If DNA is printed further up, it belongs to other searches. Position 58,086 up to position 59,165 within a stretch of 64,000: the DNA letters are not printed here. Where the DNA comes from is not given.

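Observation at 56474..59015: MtnX-like HAD phosphatase / macro domain / tandem class-II aldolase operon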

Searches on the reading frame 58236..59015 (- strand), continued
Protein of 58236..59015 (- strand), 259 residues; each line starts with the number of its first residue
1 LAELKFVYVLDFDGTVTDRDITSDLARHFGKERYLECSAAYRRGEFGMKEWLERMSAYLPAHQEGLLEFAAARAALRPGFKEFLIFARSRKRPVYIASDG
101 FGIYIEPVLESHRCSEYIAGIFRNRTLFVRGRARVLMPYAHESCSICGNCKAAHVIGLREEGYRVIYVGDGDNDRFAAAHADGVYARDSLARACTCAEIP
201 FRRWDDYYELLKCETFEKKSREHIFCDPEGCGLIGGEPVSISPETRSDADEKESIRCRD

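Call 68: search_protein_families(library=ncbifam, proteins=[L092:284-934:+, L092:1174-2190:+, L092:2159-2812:+, L092:5959-6696:+, L185:5001-5690:+, L175:6001-6711:+], max_evalue=1e-10)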
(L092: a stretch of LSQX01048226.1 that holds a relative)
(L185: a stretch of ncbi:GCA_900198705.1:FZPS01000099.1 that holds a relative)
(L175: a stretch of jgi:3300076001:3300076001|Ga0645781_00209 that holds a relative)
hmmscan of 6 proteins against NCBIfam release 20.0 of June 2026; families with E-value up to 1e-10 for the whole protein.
L092:284-934:+ (216 aa): 27 families (the best 25 are shown)
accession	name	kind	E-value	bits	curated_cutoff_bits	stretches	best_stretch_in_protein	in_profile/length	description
NF005302.0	PRK06833.1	equivalog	3.1e-37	128.1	264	1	1-212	1-207/214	L-fuculose-phosphate aldolase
NF005123.0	PRK06557.1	subfamily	5.5e-35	121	251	1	2-207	8-211/223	L-ribulose-5-phosphate 4-epimerase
NF006208.0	PRK08333.1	equivalog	1.1e-30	106.7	267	1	7-184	6-179/189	aldolase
NF053831.1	RU1PAldHalo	equivalog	2.9e-29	102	300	1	13-210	10-201/208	ribulose-1-phosphate aldolase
NF040649.1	FucA_Meth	equivalog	1.1e-27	97.1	250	1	27-186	23-174/179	L-fuculose phosphate aldolase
NF005984.0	PRK08087.1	subfamily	2e-24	86.6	264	1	7-213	7-207/215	L-fuculose-phosphate aldolase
NF004527.0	PRK05874.1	equivalog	4.7e-23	81.9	308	1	7-192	8-193/218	L-fuculose-phosphate aldolase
NF006047.0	PRK08193.1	subfamily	1.1e-22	80.8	257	1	2-115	1-112/231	L-ribulose-5-phosphate 4-epimerase AraD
TIGR01086.1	fucA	equivalog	1.6e-21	77.1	400.25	1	20-213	19-206/214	L-fuculose-phosphate aldolase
TIGR00760.1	araD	equivalog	1.5e-20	73.4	389.1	1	2-116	1-113/228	L-ribulose-5-phosphate 4-epimerase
NF006413.0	PRK08660.1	equivalog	6.6e-20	71.7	203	1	9-186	5-175/184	aldolase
TIGR03328.1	salvage_mtnB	equivalog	1.8e-19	70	137.05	1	18-112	9-101/194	methylthioribulose 1-phosphate dehydratase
NF043034.1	OxoTetrPhDc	equivalog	6.7e-19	68.5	250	1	6-208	5-204/205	3-oxo-tetronate 4-phosphate decarboxylase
NF009003.0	PRK12348.1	subfamily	7.1e-19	68.3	331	1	6-114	4-110/228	L-ribulose-5-phosphate 4-epimerase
NF004855.0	PRK06208.1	subfamily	1.8e-18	66.8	255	1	47-190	85-229/274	class II aldolase/adducin family protein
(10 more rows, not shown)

L092:1174-2190:+ (338 aa): 4 families
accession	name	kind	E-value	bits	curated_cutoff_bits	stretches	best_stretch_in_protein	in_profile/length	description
NF011049.0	PRK14479.1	subfamily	1.4e-140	469.5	492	1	1-329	1-331/568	dihydroxyacetone kinase family protein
TIGR02363.1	dhaK1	equivalog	2.3e-136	454.2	406.25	1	1-325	1-328/329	dihydroxyacetone kinase subunit DhaK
TIGR02361.1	dak_ATP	equivalog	2.3e-102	343.5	574.95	1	2-325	1-342/583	glycerone kinase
TIGR02362.1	dhaK1b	equivalog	2.2e-87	293.2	413.25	1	3-312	1-311/326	DhaKLM operon coactivator DhaQ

L092:2159-2812:+ (217 aa): 3 families
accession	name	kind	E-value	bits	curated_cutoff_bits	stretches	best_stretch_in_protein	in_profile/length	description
TIGR02365.1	dha_L_ycgS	equivalog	4e-51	173.5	138.3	1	17-210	5-195/196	dihydroxyacetone kinase subunit DhaL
NF011049.0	PRK14479.1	subfamily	8.7e-40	136.8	492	1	11-211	362-564/568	dihydroxyacetone kinase family protein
TIGR02361.1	dak_ATP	equivalog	3e-25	88.9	574.95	1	15-209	387-582/583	glycerone kinase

L092:5959-6696:+ (245 aa): 4 families
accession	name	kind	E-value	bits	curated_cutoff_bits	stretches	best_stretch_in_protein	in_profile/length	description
NF007103.0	PRK09552.1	equivalog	1e-29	103.8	292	1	21-228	5-210/220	2-hydroxy-3-keto-5-methylthiopentenyl-1-phosphate phosphatase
TIGR03333.1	salvage_mtnX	equivalog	1e-26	94.2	303.2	1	23-228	3-206/214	2-hydroxy-3-keto-5-methylthiopentenyl-1-phosphate phosphatase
TIGR01489.1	DKMTPPase-SF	subfamily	3.4e-25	89.2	81.55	1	22-201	4-187/188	MtnX-like HAD-IB family phosphatase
TIGR01488.1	HAD-SF-IB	subfamily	9.5e-18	64.8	45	1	22-189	2-171/177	HAD-IB family phosphatase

L185:5001-5690:+ (229 aa): 4 families
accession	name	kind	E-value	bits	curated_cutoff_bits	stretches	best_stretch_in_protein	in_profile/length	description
NF007103.0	PRK09552.1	equivalog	5.3e-30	104.8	292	1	2-213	3-211/220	2-hydroxy-3-keto-5-methylthiopentenyl-1-phosphate phosphatase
TIGR01489.1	DKMTPPase-SF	subfamily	1.5e-25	90.4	81.55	1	4-185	3-187/188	MtnX-like HAD-IB family phosphatase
TIGR03333.1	salvage_mtnX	equivalog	1.9e-25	90.1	303.2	1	6-214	3-208/214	2-hydroxy-3-keto-5-methylthiopentenyl-1-phosphate phosphatase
TIGR01488.1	HAD-SF-IB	subfamily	3.4e-19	69.5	45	1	5-173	2-171/177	HAD-IB family phosphatase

L175:6001-6711:+ (236 aa): 4 families
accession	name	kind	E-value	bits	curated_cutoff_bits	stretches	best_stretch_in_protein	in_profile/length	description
NF007103.0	PRK09552.1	equivalog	1.1e-31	110.3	292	1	8-212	7-210/220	2-hydroxy-3-keto-5-methylthiopentenyl-1-phosphate phosphatase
TIGR01489.1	DKMTPPase-SF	subfamily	1.8e-29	103.2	81.55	1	8-188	5-188/188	MtnX-like HAD-IB family phosphatase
TIGR03333.1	salvage_mtnX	equivalog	3.8e-28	98.9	303.2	1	8-212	3-206/214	2-hydroxy-3-keto-5-methylthiopentenyl-1-phosphate phosphatase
TIGR01488.1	HAD-SF-IB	subfamily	1.5e-20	73.9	45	1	7-175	2-171/177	HAD-IB family phosphatase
